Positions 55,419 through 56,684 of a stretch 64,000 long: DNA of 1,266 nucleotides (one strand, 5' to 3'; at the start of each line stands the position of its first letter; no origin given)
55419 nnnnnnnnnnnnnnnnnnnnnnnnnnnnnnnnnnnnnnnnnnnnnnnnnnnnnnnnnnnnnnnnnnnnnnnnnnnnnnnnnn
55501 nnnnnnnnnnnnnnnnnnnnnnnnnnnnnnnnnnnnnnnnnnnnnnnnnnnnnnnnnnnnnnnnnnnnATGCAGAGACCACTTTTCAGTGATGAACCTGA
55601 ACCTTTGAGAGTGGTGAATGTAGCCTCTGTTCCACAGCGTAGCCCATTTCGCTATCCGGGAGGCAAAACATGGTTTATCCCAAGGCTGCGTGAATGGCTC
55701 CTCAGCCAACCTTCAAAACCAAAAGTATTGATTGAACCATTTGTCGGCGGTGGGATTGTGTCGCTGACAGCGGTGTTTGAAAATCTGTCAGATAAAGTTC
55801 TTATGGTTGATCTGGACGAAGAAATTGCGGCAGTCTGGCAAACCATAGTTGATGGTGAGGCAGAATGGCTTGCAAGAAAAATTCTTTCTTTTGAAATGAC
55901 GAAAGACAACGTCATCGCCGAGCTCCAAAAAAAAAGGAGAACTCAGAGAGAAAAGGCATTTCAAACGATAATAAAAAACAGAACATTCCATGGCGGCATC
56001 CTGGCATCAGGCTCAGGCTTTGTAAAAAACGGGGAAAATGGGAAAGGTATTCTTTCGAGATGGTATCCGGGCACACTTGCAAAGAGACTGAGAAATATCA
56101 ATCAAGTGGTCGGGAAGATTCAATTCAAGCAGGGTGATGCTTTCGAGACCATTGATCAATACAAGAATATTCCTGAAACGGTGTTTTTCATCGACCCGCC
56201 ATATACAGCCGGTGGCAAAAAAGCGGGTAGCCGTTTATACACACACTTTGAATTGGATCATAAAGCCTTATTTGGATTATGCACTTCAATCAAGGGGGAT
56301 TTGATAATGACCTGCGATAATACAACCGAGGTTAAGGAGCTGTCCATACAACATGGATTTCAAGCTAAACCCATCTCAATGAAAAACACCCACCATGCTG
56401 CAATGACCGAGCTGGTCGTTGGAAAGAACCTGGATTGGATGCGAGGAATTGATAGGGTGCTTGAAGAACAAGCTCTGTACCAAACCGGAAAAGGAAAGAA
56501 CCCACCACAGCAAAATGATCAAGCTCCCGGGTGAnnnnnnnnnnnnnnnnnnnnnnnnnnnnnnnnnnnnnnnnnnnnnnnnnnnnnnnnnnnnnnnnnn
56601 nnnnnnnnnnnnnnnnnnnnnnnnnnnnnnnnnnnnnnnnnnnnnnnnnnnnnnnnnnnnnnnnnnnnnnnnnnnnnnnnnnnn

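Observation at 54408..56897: Dam-like R-M module bracketed by duplicated selD 3'-end sequences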

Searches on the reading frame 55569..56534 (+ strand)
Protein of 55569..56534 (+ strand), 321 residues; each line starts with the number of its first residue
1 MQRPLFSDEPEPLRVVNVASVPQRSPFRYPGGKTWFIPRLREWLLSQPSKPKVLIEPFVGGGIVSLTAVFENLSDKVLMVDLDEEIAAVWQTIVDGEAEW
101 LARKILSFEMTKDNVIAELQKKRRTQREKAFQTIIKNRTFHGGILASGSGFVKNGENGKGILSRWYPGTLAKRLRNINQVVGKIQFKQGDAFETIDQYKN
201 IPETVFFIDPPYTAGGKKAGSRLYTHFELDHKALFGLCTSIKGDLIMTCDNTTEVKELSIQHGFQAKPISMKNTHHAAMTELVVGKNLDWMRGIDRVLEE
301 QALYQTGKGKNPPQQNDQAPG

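Call 7: search_protein_families(library=pfam, proteins=[window:55569-56534:+], max_evalue=0.01)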
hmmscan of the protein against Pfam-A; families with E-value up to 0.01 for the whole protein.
window:55569-56534:+ (321 aa): 2 families
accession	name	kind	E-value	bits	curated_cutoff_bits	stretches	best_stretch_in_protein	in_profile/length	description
PF02086.21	MethyltransfD12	-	3.8e-14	53.5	22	1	29-258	1-238/253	D12 class N6 adenine-specific DNA methyltransferase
PF03602.21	Cons_hypoth95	-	0.0049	17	24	0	172-257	82-170/182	Conserved hypothetical protein 95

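Call 10: find_encoding_contigs(protein=window:55569-56534:+, flank=8000, max_places=10)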
Protein window:55569-56534:+ (321 aa): 2 contigs read that carry it; 2 places shown.
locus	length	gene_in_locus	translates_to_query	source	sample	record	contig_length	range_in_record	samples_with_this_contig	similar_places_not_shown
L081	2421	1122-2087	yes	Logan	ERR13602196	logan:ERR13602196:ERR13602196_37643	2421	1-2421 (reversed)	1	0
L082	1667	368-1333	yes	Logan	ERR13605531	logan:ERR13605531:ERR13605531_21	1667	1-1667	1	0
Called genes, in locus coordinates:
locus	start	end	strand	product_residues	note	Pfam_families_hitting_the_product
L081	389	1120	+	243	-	PF12183:NotI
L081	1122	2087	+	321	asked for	PF02086:MethyltransfD12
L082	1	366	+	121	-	?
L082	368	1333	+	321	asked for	PF02086:MethyltransfD12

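Call 14: search_protein_families(library=ncbifam, proteins=[window:55569-56534:+], max_evalue=1)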
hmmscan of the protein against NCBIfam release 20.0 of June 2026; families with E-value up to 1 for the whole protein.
window:55569-56534:+ (321 aa): 2 families
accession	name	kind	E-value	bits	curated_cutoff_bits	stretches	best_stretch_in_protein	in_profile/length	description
TIGR00571.1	dam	subfamily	2.2e-14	53.8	114.85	1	26-256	4-230/267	Dam family site-specific DNA-(adenine-N6)-methyltransferase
NF008152.0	PRK10904.1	equivalog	0.0081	15.6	441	1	25-120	6-95/271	adenine-specific DNA-methyltransferase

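Call 25: find_homologous_proteins(query=window:55569-56534:+, max_evalue=1e-10)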
Query window:55569-56534:+ (321 aa): 8000 proteins with E <= 1e-10 among 8000 candidates; the best 120 are listed.
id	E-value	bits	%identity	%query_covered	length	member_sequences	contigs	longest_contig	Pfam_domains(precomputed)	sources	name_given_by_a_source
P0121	3.3e-216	734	100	100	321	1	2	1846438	PF02086.22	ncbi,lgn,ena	-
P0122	1.9e-170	584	83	96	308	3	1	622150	PF02086.22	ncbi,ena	-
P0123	9.1e-170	582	82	96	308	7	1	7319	PF02086.22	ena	-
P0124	1.8e-167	574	81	96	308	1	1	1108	PF02086.22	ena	-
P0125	6.5e-167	572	81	96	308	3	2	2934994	PF02086.22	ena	-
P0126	8.7e-166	569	80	96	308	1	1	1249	PF02086.22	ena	-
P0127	1.8e-160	551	78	95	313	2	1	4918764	PF02086.22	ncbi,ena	-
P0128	5.9e-159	546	78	95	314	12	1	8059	PF02086.22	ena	-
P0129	4.5e-158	543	81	91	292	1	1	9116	PF02086.22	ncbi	-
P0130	8.8e-157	539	76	97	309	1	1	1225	PF02086.22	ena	-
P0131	1.1e-154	532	72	99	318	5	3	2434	PF02086.22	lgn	-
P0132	1.8e-154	531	74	97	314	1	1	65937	PF02086.22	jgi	-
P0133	6.6e-152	523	72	98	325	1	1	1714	PF02086.22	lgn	-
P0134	1.6e-150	519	71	99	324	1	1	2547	PF02086.22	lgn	-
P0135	2.4e-150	518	74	95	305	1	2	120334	PF02086.22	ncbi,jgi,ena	ncbi:MAG: DNA adenine methylase [Kiritimatiellia bacterium]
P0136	8.9e-150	516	72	97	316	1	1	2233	PF02086.22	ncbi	-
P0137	4.6e-148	510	71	94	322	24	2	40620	PF02086.22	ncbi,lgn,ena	-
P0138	5.5e-148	510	72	96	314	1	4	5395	PF02086.22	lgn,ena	-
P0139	1.0e-146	506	70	95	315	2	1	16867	PF02086.22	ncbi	-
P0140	4.9e-146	504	77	89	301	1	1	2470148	PF02086.22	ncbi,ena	-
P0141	1.1e-145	503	71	95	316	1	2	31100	PF02086.22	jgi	jgi:DNA adenine methylase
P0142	1.3e-145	502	70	93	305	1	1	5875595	PF02086.22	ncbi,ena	-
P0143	3.8e-145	501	69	97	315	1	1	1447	PF02086.22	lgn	-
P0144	8.0e-145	500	68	99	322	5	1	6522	PF02086.22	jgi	jgi:DNA adenine methylase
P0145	9.4e-145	500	68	99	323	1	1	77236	PF02086.22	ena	-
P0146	1.2e-144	499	70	94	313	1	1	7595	PF02086.22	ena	-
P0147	2.2e-144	498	70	94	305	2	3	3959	PF02086.22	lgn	-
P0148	2.5e-144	498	70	93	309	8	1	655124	PF02086.22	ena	-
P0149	3.5e-144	498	69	95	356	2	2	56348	PF02086.22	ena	-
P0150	7.5e-144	497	68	99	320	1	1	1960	PF02086.22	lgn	-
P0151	8.5e-144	496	70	95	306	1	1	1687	PF02086.22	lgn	-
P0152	9.6e-144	496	69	97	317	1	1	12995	PF02086.22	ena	-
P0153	1.4e-143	496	70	95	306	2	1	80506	PF02086.22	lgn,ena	-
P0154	2.2e-143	495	69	96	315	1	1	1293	PF02086.22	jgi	-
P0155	3.1e-143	495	70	95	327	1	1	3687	PF02086.22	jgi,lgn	jgi:DNA adenine methylase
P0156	5.0e-143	494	71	95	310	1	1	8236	PF02086.22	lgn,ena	-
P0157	6.0e-143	494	67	95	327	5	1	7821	PF02086.22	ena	-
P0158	7.2e-143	493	70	95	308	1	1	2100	PF02086.22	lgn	-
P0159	8.1e-143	493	70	92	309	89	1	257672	PF02086.22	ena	-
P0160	3.3e-142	491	70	95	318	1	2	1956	PF02086.22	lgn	-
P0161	4.3e-142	491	68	95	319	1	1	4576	PF02086.22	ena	-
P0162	6.4e-142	490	70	95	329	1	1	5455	PF02086.22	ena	-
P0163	1.5e-141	489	69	96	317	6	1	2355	PF02086.22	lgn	-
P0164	2.0e-141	489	69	95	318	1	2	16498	PF02086.22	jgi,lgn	jgi:DNA adenine methylase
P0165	3.4e-141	488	68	95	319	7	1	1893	PF02086.22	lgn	-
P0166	1.8e-140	486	67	95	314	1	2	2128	PF02086.22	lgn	-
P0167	3.8e-140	484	68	95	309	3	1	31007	PF02086.22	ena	-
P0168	8.3e-140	483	67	97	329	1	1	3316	PF02086.22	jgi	jgi:DNA adenine methylase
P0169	9.4e-140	483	67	94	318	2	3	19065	PF02086.22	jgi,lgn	jgi:DNA adenine methylase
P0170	1.3e-139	483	69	96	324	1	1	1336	PF02086.22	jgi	jgi:DNA adenine methylase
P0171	1.4e-139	483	69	96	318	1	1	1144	PF02086.22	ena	-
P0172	1.6e-139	482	66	98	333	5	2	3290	PF02086.22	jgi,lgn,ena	-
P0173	3.3e-139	481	66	97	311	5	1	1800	PF02086.22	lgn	-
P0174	9.3e-139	480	69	95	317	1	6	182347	PF02086.22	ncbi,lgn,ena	-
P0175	1.2e-138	480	64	100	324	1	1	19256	PF02086.22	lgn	-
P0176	1.3e-138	479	67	94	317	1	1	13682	PF02086.22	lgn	-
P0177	2.8e-138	478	69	92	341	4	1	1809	PF02086.22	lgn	-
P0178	3.0e-138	478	66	95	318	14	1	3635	PF02086.22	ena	-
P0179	7.1e-138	477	68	93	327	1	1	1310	PF02086.22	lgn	-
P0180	9.1e-138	477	67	95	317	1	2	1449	PF02086.22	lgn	-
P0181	4.9e-137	474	69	91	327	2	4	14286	PF02086.22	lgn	-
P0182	5.6e-137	474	66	98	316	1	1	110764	PF02086.22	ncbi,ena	-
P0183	5.8e-137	474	65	96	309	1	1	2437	PF02086.22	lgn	-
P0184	8.4e-137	473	66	94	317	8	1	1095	PF02086.22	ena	-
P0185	1.0e-136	473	68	95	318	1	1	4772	PF02086.22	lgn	-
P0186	2.6e-136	472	68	95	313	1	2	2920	PF02086.22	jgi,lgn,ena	-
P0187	2.7e-136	472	68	95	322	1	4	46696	PF02086.22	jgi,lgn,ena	jgi:DNA adenine methylase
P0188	3.1e-136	472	68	95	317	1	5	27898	PF02086.22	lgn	-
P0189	5.9e-136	471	65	96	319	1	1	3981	PF02086.22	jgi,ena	-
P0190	8.6e-136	470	67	92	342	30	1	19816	PF02086.22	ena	-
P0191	1.2e-135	470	66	95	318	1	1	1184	PF02086.22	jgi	jgi:DNA adenine methylase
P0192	1.6e-135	469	67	92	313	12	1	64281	PF02086.22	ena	-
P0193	1.8e-135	469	65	97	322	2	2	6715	PF02086.22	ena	-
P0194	2.4e-135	469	66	97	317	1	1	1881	PF02086.22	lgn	-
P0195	5.7e-135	467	64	95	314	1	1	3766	PF02086.22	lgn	-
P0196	8.5e-135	467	64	95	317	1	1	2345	PF02086.22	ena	-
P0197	9.0e-135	467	63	100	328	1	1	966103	PF02086.22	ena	-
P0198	1.3e-134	466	66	97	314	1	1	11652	PF02086.22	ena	-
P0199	1.6e-134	466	66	95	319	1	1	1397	PF02086.22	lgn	-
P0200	2.3e-134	465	65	96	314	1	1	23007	PF02086.22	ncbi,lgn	-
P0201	5.4e-134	464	66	96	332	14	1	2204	PF02086.22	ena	-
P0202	6.1e-134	464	66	96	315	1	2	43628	PF02086.22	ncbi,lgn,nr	ncbi:MAG: DNA adenine methylase [Rhodoferax sp.]|nr:DNA adenine methylase [Rhodoferax sp.] MCF820804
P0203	8.2e-134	464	66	95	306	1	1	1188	PF02086.22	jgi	-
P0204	1.1e-133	463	68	93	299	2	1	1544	PF02086.22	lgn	-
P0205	2.1e-133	462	65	94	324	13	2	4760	PF02086.22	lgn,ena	-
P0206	2.7e-133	462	67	92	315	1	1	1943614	PF02086.22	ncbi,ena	-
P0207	3.1e-133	462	64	94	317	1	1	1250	PF02086.22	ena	-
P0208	3.9e-133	461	64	97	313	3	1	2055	PF02086.22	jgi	jgi:DNA adenine methylase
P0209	6.0e-133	461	65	95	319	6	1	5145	PF02086.22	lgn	-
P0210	7.5e-133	460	66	91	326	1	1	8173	PF02086.22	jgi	jgi:DNA adenine methylase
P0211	1.2e-132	460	66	91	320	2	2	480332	PF02086.22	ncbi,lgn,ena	-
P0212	1.3e-132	460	63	98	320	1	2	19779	PF02086.22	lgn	-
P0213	2.5e-132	459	66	93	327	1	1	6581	PF02086.22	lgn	-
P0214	2.6e-132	459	68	90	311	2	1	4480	PF02086.22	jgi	jgi:DNA adenine methylase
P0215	5.1e-132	458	64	95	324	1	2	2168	PF02086.22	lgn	-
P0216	5.2e-132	458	65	93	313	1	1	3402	PF02086.22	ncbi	-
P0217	5.5e-132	458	68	91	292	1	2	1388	PF02086.22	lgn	-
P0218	6.4e-132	457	65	94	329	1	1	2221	PF02086.22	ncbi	-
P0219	1.0e-131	457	64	96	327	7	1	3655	PF02086.22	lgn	-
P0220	1.4e-131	456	65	95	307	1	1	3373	PF02086.22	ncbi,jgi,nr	ncbi:MAG: DNA adenine methylase [Kiritimatiellae bacterium]|jgi:DNA adenine methylase|nr:DNA adenine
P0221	1.5e-131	456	67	90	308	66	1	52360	PF02086.22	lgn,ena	-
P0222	1.8e-131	456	65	91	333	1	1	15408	PF02086.22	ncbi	-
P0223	2.1e-131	456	64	95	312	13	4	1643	PF02086.22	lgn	-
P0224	2.3e-131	456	64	96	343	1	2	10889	PF02086.22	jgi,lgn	jgi:DNA adenine methylase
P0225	3.0e-131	455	62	99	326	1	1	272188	PF02086.22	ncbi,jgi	ncbi:MAG: hypothetical protein RLZZ352_1037 [Pseudomonadota bacterium]|jgi:DNA adenine methylase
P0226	3.2e-131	455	63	96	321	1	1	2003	PF02086.22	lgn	-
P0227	5.3e-131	454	66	91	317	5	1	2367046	PF02086.22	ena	-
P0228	7.2e-131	454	65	92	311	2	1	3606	PF02086.22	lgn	-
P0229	7.9e-131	454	65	93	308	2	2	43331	PF02086.22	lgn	-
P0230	8.9e-131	454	69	90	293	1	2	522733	PF02086.22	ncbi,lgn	-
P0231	9.1e-131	454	62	97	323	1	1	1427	PF02086.22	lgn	-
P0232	1.2e-130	453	63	95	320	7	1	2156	PF02086.22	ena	-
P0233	1.5e-130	453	65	95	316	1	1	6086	PF02086.22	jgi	jgi:DNA adenine methylase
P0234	1.7e-130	453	63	93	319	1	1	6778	PF02086.22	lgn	-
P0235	2.7e-130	452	65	91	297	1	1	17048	PF02086.22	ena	-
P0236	3.7e-130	452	64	96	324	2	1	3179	PF02086.22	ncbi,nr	ncbi:MAG: DNA adenine methylase [Chlorobiales bacterium]|nr:DNA adenine methylase [Chlorobiales bact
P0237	4.4e-130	451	64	98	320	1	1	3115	PF02086.22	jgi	-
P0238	7.8e-130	451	63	97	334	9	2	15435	PF02086.22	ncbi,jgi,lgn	-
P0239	1.0e-129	450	64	95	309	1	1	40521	PF02086.22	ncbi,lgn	-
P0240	1.2e-129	450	64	93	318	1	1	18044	PF02086.22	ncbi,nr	ncbi:MAG: DNA adenine methylase [Blastochloris sp.]|nr:DNA adenine methylase [Blastochloris sp.]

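Call 26: find_encoding_contigs(protein=P0122, flank=6000, max_places=3)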
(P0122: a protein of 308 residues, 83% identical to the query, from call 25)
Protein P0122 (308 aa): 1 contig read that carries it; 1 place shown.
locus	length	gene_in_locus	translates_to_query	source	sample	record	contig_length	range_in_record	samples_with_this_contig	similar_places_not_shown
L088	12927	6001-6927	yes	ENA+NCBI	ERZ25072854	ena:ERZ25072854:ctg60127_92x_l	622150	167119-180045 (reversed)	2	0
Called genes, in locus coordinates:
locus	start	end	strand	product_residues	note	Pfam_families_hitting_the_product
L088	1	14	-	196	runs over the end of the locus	PF01728:FtsJ, PF13847:Methyltransf_31 (faint)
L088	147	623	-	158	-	PF03449:GreA_GreB_N, PF01272:GreA_GreB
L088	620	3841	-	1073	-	PF25596:CPSase_L_D1, PF02786:CPSase_L_D2, PF02787:CPSase_L_D3, PF25596:CPSase_L_D1, PF02222:ATP-grasp (weak), PF02786:CPSase_L_D2, PF15632:ATPgrasp_Ter (weak), PF02142:MGS, +2 more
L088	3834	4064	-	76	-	-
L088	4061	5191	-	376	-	PF00988:CPSase_sm_chain, PF00117:GATase, PF07722:Peptidase_C26 (faint)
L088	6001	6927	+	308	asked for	PF02086:MethyltransfD12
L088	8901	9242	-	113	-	PF01381:HTH_3 (weak)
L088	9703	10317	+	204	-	PF12804:NTP_transf_3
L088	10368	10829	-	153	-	PF04828:GFA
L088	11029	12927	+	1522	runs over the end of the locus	PF00270:DEAD, PF04851:ResIII (weak), PF00271:Helicase_C, PF22590:Cas3-like_C_2 (weak), PF19306:WHD_Lhr, PF08494:DEAD_assoc, PF23235:WHD_3rd_Lhr, PF23234:WHD_4th_Lhr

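Call 27: find_encoding_contigs(protein=P0206, flank=6000, max_places=3)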
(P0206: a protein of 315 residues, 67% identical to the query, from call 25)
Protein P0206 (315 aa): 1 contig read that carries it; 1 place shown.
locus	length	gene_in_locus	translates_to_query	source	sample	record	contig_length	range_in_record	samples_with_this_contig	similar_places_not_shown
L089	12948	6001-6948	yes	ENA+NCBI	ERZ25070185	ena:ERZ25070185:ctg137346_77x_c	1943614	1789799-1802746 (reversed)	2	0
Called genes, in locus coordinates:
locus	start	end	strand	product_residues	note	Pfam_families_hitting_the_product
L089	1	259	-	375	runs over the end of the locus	PF07219:HemY_N, PF13424:TPR_12 (faint), PF13428:TPR_14 (faint), PF07719:TPR_2 (faint), PF12895:ANAPC3 (faint), PF13432:TPR_16 (faint), PF14559:TPR_19 (faint)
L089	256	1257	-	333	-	PF04375:HemX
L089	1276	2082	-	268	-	PF02602:HEM4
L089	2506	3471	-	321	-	PF01379:Porphobil_deam, PF03900:Porphobil_deamC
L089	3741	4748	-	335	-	PF06067:DUF932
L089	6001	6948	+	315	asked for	PF02086:MethyltransfD12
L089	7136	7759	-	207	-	PF13276:HTH_21 (weak), PF00665:rve, PF13683:rve_3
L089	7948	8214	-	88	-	PF01527:HTH_Tnp_1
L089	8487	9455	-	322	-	PF09194:Endonuc-BsobI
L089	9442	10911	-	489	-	PF01555:N6_N4_Mtase (weak)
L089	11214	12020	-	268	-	PF00072:Response_reg, PF04397:LytTR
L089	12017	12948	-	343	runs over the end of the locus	PF06580:His_kinase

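Call 28: find_encoding_contigs(protein=P0125, flank=6000, max_places=3)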
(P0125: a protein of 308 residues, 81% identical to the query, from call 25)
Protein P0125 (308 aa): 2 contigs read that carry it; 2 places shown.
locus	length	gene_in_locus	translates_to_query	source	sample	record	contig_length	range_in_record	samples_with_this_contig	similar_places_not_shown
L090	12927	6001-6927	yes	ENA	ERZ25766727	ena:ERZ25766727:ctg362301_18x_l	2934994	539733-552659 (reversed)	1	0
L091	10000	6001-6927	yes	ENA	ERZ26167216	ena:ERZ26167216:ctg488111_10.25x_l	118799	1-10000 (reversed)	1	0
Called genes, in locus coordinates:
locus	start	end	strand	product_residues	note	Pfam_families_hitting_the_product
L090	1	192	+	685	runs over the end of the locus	PF00664:ABC_membrane, PF00005:ABC_tran, PF02463:SMC_N (faint)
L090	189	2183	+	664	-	PF00664:ABC_membrane, PF02463:SMC_N (faint), PF00005:ABC_tran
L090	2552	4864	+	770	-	PF07715:Plug, PF00593:TonB_dep_Rec_b-barrel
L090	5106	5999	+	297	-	PF12183:NotI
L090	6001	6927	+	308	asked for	PF02086:MethyltransfD12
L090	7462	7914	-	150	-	-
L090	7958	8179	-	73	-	-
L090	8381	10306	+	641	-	PF00884:Sulfatase, PF01663:Phosphodiest (faint)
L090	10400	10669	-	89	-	-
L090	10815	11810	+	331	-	PF00248:Aldo_ket_red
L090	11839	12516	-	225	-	PF00440:TetR_N (weak), PF17939:TetR_C_30 (weak)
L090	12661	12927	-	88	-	-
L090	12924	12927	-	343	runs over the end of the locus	PF13417:GST_N_3 (weak)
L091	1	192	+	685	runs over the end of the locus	PF00664:ABC_membrane, PF00005:ABC_tran, PF02463:SMC_N (faint)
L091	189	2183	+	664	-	PF00664:ABC_membrane, PF02463:SMC_N (faint), PF00005:ABC_tran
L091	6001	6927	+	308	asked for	PF02086:MethyltransfD12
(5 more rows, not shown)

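Call 57: search_solved_structures(query=window:55569-56534:+, max_evalue=0.001)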
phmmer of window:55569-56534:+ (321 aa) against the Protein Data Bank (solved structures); distinct sequences matched with E-value up to 0.001: 1.
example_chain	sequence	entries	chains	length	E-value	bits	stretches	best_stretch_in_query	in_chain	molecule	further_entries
7m6b_B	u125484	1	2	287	1.1e-07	34.3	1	26-258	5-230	Site-specific DNA-methyltransferase (adenine-specific)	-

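Call 74: find_related_loci(query=window:55569-56534:+, collection=metagenome_contigs, flank=5000)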
Query window:55569-56534:+ (321 aa) in metagenome_contigs; peptide patterns used: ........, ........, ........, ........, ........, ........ (x = any residue, [..] = any of these).
600 stretches matched a pattern (row limit reached: there are more); 550 encode a relative of the query (tblastn E <= 1e-3); the best 80 are kept; 80 distinct loci.
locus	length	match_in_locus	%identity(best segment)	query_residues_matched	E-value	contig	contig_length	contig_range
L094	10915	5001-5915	74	1-305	7e-158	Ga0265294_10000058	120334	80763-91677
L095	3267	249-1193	67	1-316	2e-153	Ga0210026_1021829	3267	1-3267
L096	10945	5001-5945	67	1-316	3e-147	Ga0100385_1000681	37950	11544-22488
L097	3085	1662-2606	66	1-316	8e-153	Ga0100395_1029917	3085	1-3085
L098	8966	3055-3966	68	1-304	5e-144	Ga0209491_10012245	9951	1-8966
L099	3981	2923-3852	65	1-308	2e-146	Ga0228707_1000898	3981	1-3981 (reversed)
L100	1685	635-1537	65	8-308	5e-151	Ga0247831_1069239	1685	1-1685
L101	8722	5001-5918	64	2-307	3e-139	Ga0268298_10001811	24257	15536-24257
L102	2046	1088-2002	63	8-312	4e-144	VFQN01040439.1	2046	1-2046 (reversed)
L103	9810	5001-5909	63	4-306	4e-132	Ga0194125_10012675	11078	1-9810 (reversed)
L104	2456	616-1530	61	4-308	5e-139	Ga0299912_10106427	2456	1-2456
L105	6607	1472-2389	62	2-304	5e-131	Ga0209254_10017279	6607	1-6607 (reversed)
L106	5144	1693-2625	60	4-312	8e-132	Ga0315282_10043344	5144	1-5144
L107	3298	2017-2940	60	4-311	3e-135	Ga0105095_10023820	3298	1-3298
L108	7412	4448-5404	61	2-319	2e-130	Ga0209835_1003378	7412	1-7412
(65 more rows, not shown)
